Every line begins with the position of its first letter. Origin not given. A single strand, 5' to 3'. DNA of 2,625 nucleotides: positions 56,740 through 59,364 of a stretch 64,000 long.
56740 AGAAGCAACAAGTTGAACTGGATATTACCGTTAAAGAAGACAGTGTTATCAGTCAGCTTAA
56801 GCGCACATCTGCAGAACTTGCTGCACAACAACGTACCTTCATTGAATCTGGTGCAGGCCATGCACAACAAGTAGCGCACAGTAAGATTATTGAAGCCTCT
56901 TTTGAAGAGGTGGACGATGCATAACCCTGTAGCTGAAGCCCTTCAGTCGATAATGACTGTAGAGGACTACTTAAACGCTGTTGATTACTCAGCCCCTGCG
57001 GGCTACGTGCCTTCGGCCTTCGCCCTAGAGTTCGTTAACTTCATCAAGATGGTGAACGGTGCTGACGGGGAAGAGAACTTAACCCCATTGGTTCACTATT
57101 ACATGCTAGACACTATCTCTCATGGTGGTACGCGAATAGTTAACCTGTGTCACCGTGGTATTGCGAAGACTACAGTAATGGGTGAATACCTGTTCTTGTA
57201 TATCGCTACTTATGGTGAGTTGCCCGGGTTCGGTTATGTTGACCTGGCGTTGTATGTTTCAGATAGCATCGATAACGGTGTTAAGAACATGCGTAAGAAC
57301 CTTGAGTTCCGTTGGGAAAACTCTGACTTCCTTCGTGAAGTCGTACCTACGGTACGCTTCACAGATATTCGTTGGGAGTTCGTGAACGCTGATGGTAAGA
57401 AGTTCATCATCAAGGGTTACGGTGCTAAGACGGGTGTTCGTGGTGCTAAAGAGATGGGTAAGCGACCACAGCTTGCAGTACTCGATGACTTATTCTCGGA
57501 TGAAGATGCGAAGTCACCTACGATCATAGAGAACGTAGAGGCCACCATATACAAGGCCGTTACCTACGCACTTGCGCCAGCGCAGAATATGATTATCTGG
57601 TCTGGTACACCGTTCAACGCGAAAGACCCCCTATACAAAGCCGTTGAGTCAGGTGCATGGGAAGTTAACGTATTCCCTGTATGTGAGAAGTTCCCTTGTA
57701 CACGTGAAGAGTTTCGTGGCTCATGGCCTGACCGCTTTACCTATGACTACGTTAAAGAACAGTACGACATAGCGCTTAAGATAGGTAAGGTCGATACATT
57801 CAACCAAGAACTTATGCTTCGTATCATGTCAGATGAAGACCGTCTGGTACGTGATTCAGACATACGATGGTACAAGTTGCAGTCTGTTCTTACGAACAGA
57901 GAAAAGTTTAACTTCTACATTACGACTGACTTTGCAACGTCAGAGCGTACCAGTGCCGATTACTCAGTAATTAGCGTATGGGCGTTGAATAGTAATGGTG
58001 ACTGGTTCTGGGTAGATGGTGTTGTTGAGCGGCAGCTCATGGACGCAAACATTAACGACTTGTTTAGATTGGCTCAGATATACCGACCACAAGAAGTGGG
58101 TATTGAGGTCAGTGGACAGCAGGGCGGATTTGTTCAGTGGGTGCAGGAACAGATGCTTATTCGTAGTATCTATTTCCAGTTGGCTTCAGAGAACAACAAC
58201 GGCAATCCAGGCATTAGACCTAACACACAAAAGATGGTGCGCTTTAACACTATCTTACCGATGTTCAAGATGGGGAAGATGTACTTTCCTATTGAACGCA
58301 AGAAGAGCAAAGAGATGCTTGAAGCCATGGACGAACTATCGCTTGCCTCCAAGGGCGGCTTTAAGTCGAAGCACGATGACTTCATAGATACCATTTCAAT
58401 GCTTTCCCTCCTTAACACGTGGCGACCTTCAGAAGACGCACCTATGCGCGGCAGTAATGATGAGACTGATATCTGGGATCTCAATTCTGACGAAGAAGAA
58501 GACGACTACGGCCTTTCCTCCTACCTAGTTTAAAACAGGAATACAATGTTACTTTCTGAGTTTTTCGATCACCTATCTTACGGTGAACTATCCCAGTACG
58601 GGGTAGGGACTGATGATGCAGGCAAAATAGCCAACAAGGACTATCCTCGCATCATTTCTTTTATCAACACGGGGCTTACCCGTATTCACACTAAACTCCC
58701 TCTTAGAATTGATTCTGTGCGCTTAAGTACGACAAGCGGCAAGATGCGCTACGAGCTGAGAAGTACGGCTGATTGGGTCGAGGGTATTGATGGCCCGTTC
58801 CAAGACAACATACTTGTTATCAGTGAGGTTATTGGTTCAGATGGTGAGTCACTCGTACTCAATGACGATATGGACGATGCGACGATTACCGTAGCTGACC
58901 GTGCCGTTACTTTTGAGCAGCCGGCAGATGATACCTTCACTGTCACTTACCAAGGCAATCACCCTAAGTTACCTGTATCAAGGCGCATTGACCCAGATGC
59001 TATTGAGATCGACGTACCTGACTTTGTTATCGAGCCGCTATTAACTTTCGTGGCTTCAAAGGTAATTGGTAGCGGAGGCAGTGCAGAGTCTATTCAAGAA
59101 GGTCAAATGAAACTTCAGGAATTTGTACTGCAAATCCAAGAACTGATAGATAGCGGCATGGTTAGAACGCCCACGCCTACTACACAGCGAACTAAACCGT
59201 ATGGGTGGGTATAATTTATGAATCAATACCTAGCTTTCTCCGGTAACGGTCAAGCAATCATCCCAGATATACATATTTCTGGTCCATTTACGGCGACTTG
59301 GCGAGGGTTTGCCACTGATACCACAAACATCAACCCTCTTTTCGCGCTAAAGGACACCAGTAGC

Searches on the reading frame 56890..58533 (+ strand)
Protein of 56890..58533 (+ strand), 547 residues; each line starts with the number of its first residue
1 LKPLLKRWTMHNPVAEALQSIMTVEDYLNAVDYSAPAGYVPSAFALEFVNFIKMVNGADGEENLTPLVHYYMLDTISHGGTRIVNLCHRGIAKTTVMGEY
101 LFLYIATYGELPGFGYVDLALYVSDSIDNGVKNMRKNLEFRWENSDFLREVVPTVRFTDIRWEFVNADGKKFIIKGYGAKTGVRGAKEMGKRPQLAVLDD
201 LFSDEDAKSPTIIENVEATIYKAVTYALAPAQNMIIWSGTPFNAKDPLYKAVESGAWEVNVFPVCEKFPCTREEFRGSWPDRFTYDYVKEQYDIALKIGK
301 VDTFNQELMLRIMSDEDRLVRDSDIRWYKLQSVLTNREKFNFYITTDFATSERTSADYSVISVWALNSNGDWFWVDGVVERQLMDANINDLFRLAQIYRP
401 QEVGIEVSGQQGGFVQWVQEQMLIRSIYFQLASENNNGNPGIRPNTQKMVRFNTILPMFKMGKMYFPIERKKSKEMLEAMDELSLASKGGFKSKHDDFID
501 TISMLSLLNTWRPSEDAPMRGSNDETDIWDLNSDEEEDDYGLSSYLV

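Call 70: search_protein_families(library=phrogs, proteins=[window:56890-58533:+], max_evalue=0.00001)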
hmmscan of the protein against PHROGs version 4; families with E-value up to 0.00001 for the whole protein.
window:56890-58533:+ (547 aa): 2 families
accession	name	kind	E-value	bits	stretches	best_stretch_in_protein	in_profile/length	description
phrog_38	-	head and packaging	2.3e-98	331.8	1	49-536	274-730/760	terminase large subunit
phrog_5573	-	head and packaging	1.2e-08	35.7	1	337-505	77-230/250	terminase large subunit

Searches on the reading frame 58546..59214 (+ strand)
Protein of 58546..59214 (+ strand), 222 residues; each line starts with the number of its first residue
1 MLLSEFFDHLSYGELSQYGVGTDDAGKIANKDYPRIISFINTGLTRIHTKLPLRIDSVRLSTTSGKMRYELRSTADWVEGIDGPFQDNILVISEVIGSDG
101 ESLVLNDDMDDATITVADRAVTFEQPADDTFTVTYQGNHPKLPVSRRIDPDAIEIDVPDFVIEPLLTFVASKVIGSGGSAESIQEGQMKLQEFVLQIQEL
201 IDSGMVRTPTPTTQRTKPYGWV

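Call 70: search_protein_families(library=phrogs, proteins=[window:58546-59214:+], max_evalue=0.00001)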
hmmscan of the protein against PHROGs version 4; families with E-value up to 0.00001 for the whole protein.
window:58546-59214:+ (222 aa): 1 family
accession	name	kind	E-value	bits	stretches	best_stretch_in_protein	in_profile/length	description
phrog_2125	-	head and packaging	1e-45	157.2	1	1-222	1-234/234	virion structural protein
